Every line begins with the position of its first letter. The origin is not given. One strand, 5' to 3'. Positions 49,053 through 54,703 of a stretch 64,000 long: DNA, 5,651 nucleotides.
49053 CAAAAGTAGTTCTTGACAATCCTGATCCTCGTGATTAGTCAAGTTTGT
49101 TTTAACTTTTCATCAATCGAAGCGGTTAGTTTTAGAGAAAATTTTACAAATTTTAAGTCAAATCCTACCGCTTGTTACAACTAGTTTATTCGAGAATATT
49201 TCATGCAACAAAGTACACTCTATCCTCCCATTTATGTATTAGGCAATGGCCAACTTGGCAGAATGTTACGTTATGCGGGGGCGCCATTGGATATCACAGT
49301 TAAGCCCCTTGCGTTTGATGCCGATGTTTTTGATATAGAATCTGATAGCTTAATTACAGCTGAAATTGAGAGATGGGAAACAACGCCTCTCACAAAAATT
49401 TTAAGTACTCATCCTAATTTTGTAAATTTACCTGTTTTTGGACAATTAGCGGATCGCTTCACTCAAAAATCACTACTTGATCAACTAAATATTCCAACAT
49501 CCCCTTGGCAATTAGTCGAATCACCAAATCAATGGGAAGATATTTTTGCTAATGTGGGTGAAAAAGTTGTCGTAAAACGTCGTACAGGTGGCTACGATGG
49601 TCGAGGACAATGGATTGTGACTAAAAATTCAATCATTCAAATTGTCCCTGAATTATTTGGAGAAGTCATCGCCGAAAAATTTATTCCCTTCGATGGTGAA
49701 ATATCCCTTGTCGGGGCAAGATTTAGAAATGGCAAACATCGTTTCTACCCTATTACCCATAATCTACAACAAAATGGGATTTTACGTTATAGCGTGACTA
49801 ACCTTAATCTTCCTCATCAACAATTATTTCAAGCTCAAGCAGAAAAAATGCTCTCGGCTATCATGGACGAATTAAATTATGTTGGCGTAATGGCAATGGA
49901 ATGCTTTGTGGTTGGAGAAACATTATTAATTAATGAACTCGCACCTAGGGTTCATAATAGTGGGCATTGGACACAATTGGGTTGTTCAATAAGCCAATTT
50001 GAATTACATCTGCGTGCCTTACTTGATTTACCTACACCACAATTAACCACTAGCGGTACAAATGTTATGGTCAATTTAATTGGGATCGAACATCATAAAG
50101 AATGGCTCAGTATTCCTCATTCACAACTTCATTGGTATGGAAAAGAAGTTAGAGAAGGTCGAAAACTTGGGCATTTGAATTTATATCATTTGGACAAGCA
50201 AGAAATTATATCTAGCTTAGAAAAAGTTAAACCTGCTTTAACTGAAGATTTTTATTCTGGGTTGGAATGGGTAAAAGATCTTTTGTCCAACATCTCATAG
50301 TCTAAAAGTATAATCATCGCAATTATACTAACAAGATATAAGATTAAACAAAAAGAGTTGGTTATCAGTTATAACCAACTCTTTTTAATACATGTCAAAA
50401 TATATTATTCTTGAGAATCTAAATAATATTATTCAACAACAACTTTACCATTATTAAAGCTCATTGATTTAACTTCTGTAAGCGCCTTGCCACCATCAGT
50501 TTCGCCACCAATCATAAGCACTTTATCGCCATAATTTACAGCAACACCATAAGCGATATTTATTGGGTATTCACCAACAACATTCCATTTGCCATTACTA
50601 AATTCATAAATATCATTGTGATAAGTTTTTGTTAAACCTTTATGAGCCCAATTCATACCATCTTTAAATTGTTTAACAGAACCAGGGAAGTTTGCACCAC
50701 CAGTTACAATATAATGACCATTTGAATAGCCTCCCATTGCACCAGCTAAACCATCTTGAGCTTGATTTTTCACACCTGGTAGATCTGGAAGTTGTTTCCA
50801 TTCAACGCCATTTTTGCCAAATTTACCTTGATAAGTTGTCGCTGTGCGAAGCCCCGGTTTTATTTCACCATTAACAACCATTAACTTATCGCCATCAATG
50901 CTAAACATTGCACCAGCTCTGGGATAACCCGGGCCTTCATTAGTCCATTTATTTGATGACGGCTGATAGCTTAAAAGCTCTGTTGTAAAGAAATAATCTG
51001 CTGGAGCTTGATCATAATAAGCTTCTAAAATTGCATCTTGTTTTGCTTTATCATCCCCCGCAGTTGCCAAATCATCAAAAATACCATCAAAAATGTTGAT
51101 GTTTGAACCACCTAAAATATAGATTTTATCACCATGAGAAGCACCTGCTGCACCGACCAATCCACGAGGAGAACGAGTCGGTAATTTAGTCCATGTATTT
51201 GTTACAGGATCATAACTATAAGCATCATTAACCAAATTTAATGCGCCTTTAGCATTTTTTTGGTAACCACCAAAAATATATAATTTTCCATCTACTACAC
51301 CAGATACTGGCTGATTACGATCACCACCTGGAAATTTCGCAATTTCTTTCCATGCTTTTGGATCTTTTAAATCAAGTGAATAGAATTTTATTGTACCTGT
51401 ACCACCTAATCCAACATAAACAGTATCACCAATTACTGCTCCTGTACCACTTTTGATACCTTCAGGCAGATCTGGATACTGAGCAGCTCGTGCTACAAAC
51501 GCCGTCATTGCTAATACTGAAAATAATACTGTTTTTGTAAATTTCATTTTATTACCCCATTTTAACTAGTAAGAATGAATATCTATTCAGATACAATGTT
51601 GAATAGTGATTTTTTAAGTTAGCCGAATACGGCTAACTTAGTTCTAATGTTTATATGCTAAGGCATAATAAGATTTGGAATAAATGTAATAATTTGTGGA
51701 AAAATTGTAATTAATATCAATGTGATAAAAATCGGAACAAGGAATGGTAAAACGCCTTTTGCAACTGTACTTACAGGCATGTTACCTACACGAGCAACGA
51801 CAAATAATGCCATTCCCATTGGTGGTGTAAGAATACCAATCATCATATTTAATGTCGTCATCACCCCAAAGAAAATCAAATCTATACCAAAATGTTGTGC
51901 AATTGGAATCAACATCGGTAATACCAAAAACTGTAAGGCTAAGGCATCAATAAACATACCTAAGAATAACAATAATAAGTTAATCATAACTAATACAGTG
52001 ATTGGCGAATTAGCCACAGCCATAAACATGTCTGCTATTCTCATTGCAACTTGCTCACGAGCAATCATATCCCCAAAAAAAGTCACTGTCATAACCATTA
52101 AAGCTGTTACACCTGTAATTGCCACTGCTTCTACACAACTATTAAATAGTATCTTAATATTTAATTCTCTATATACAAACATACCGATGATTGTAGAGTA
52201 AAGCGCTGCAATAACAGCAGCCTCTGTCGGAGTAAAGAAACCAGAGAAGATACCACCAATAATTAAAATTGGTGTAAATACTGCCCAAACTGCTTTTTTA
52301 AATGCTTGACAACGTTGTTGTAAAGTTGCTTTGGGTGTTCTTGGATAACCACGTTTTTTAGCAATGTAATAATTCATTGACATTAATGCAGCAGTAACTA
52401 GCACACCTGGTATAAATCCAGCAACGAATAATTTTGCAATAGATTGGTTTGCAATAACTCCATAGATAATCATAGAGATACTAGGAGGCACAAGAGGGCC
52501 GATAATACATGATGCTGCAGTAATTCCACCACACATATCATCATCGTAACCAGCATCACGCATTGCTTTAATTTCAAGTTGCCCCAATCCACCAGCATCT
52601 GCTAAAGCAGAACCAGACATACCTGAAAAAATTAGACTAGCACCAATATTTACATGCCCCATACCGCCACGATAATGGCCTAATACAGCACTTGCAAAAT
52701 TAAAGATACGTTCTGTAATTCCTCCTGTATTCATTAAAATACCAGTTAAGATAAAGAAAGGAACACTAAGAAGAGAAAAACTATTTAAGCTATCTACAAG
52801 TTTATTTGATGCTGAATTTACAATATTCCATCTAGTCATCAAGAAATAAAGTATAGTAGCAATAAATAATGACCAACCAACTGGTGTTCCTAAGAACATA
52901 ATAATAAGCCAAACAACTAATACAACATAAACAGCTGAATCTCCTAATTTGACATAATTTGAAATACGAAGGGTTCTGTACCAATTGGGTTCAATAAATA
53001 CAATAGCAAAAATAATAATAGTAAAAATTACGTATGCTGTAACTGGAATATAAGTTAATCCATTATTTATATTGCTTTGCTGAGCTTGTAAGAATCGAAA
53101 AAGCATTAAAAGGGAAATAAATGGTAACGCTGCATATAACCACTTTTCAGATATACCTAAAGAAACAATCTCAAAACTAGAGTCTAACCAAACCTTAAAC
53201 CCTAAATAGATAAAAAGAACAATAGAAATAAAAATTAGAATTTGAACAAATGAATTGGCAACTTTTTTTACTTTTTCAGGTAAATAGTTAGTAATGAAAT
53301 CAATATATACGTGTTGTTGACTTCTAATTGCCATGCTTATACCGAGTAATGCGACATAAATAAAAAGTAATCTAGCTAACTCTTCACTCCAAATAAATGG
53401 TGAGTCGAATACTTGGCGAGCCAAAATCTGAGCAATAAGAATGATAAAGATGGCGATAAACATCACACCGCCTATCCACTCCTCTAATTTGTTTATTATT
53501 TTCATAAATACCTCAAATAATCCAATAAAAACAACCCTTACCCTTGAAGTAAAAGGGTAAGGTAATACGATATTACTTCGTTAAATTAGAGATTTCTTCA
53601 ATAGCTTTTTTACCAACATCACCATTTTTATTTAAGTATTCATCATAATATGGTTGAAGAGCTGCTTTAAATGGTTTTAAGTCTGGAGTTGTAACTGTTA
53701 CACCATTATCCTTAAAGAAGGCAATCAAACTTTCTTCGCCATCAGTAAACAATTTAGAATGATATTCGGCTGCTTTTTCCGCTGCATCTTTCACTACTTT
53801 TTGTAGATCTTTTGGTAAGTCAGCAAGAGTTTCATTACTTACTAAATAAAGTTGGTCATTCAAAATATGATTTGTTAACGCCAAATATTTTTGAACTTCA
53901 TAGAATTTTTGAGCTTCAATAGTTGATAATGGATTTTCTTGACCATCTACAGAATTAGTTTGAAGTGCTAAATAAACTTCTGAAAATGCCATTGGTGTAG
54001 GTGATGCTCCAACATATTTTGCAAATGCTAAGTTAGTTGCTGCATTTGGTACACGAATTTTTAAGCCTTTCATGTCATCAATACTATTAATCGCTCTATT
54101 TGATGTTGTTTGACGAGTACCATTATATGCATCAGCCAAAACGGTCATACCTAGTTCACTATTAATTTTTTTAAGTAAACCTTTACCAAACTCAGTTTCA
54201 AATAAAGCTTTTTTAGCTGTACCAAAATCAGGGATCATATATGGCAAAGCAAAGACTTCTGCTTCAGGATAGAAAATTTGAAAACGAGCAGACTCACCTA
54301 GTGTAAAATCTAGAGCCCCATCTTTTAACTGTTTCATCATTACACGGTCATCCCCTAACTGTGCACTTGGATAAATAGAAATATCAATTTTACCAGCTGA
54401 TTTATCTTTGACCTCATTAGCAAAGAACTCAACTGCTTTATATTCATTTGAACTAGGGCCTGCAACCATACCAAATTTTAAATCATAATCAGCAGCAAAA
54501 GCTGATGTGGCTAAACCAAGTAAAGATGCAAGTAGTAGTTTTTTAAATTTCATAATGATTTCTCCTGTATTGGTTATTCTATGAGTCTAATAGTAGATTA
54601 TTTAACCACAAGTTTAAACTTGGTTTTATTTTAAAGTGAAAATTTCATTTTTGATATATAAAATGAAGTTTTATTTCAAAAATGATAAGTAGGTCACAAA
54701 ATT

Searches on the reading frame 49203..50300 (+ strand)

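Call 62: search_protein_families(library=pfam, proteins=[window:49203-50300:+], max_evalue=0.00001)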
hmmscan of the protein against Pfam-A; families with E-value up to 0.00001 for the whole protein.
window:49203-50300:+ (365 aa): 2 families
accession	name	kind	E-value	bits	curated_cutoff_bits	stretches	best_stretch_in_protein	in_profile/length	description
PF02222.28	ATP-grasp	-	3.4e-61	206.4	27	1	91-266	2-179/179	ATP-grasp domain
PF17769.7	PurK_C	-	3.4e-15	55.9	22.6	1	288-336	2-54/56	Phosphoribosylaminoimidazole carboxylase C-terminal domain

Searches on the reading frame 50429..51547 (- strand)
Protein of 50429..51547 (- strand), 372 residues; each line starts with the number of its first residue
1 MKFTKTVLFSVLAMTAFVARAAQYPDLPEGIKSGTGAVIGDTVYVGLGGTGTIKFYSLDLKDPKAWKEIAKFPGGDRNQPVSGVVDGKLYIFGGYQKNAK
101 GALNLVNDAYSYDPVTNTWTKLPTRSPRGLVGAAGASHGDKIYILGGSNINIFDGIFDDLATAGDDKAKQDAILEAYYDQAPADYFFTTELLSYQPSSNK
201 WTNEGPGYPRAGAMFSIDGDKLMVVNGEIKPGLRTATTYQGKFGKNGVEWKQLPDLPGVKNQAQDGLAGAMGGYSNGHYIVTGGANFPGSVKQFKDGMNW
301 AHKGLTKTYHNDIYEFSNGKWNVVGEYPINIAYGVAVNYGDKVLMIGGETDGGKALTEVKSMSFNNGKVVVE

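Call 62: search_protein_families(library=pfam, proteins=[window:50429-51547:-], max_evalue=0.00001)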
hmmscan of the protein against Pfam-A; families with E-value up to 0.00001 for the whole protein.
window:50429-51547:- (372 aa): 9 families
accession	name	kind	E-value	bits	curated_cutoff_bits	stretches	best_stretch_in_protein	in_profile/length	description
PF24996.1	NANM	-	2e-140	468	45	1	24-370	1-349/350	N-acetylneuraminate epimerase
PF24681.1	Kelch_KLHDC2_KLHL20_DRC7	-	3.1e-17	63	50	1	36-153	56-178/221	KLHDC2/KLHL20/DRC7 Kelch-repeats domain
PF13964.12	Kelch_6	-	3.7e-14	52.6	25.3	1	85-123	10-44/50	Kelch motif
PF24981.1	Beta-prop_ATRN-LZTR1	-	1.3e-12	48.1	50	1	87-150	160-222/289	Attractin/LZTR1 beta-propeller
PF13415.12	Kelch_3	-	4e-12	46.4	22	1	87-136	2-46/48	Galactose oxidase, central domain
PF13418.12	Kelch_4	-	4.3e-12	46.2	21.6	1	86-124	12-46/49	Galactose oxidase, central domain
PF01344.31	Kelch_1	-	1.4e-11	44.2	20.1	1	77-124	2-44/46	Kelch motif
PF07646.21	Kelch_2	-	1.9e-09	37.5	21.3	1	78-123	3-45/48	Kelch motif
PF25210.1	Kelch_FKB95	-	2.1e-06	28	70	1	64-148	68-150/268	FKB95, Kelch-repeats domain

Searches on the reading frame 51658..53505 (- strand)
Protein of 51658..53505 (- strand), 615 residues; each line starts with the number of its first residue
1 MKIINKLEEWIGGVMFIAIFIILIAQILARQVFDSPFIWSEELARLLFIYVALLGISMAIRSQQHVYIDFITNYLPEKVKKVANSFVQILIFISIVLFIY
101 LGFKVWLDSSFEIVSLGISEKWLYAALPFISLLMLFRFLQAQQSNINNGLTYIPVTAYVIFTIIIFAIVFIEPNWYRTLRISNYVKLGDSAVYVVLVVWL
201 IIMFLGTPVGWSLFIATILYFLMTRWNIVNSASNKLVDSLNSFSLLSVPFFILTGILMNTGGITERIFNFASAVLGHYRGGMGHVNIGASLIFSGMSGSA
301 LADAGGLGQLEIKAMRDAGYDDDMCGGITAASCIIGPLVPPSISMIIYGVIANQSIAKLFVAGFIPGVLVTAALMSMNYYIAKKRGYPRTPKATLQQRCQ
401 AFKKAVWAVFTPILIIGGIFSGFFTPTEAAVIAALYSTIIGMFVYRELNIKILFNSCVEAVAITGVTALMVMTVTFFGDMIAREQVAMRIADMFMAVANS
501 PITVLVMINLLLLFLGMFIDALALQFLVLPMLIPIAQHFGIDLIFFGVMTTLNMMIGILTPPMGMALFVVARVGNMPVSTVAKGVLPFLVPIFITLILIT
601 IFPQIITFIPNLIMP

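Call 62: search_protein_families(library=pfam, proteins=[window:51658-53505:-], max_evalue=0.00001)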
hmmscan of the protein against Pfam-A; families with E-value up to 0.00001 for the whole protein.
window:51658-53505:- (615 aa): 2 families
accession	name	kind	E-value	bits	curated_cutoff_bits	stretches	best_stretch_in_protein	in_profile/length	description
PF06808.19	DctM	-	5e-114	381.8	23.8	1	197-605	2-413/413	Tripartite ATP-independent periplasmic transporter, DctM component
PF04290.18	DctQ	-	5e-29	101.3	28.3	1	19-140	1-124/132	Tripartite ATP-independent periplasmic transporters, DctQ component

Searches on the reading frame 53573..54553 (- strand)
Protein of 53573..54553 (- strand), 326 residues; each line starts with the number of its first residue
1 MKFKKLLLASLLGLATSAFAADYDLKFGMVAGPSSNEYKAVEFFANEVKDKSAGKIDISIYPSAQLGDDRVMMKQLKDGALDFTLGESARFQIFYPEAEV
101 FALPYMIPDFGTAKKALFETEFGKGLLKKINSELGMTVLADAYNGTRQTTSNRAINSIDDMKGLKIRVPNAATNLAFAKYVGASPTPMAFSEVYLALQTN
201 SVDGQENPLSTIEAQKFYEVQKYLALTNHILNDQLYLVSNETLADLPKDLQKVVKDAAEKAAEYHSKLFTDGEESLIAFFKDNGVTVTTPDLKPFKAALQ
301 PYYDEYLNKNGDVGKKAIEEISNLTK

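Call 62: search_protein_families(library=pfam, proteins=[window:53573-54553:-], max_evalue=0.00001)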
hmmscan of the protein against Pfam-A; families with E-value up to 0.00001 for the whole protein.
window:53573-54553:- (326 aa): 1 family
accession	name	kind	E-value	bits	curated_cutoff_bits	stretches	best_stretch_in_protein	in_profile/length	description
PF03480.18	DctP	-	5.6e-98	328.2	23.4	1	27-308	1-284/286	Bacterial extracellular solute-binding protein, family 7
